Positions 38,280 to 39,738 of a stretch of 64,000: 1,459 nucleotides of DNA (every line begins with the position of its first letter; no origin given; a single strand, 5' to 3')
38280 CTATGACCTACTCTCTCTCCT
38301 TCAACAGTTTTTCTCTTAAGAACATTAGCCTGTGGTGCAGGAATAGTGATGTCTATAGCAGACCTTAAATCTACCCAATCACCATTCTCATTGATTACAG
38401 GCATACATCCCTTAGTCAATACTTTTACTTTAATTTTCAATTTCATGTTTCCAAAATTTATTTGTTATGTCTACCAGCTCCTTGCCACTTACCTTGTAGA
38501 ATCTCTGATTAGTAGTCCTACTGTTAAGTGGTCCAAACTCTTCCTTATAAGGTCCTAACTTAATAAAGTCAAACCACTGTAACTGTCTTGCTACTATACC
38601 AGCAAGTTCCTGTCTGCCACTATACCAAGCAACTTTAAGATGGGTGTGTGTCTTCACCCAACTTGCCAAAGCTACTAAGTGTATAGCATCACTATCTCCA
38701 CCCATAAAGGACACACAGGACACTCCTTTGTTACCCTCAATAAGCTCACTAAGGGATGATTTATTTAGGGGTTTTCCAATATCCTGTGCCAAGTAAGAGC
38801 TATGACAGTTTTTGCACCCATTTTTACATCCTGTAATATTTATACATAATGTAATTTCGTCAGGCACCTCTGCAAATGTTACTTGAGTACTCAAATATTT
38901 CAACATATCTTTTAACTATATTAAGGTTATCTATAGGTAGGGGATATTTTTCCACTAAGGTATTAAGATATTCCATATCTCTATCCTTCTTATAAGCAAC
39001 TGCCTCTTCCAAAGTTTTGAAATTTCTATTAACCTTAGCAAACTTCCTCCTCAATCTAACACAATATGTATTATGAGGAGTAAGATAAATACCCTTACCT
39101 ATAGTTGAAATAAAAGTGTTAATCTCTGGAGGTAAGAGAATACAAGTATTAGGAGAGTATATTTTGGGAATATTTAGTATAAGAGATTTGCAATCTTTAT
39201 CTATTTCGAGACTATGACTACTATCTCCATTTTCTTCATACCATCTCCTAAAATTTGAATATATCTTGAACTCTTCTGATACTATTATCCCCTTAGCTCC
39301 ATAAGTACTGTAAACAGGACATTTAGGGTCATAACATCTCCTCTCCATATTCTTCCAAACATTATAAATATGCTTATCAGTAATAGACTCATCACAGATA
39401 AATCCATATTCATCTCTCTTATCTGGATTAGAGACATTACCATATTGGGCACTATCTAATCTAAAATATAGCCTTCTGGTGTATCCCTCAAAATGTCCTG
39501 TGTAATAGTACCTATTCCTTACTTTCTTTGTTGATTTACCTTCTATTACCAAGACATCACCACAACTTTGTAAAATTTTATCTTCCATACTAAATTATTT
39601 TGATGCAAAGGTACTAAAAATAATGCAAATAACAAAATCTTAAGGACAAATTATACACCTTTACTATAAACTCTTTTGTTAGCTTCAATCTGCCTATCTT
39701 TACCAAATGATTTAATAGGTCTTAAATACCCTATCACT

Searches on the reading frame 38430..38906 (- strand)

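Call 12: search_protein_families(library=pfam, proteins=[window:38430-38906:-], max_evalue=0.01)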
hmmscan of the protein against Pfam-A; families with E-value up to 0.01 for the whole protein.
window:38430-38906:- (158 aa): 1 family
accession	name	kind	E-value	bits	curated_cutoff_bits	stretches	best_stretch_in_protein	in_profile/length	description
PF13353.11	Fer4_12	-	0.00021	22.1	22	1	22-102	10-95/137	4Fe-4S single cluster domain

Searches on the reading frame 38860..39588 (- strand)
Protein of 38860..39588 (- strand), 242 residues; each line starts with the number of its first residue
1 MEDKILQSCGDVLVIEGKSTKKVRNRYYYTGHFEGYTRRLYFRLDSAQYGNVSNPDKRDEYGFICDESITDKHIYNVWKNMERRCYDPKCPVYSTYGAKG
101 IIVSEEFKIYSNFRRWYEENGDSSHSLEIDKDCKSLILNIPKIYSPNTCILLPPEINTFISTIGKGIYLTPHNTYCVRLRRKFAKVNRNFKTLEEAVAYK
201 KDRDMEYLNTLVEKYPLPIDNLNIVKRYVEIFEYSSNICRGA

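Call 12: search_protein_families(library=pfam, proteins=[window:38860-39588:-], max_evalue=0.01)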
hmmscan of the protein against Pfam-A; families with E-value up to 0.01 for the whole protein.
window:38860-39588:- (242 aa): 0 families

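Call 13: search_protein_families(library=phrogs, proteins=[window:38860-39588:-], max_evalue=0.001)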
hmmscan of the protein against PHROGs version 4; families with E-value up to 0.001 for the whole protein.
window:38860-39588:- (242 aa): 6 families
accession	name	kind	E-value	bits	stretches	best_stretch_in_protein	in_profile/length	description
phrog_953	-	DNA, RNA and nucleotide metabolism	1.7e-28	101.1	1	66-226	216-379/420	HNH endonuclease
phrog_374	-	DNA, RNA and nucleotide metabolism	9.6e-27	95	1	21-217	259-416/617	HNH endonuclease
phrog_2081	-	DNA, RNA and nucleotide metabolism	6.5e-20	72.7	1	69-187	100-225/433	HNH endonuclease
phrog_3377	-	DNA, RNA and nucleotide metabolism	1.2e-15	58.9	1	69-128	9-69/196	HNH endonuclease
phrog_8790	-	DNA, RNA and nucleotide metabolism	4.8e-11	44.1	1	69-127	20-77/241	restriction endonuclease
phrog_30929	-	unknown function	2.4e-08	34.3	1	75-169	39-133/413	-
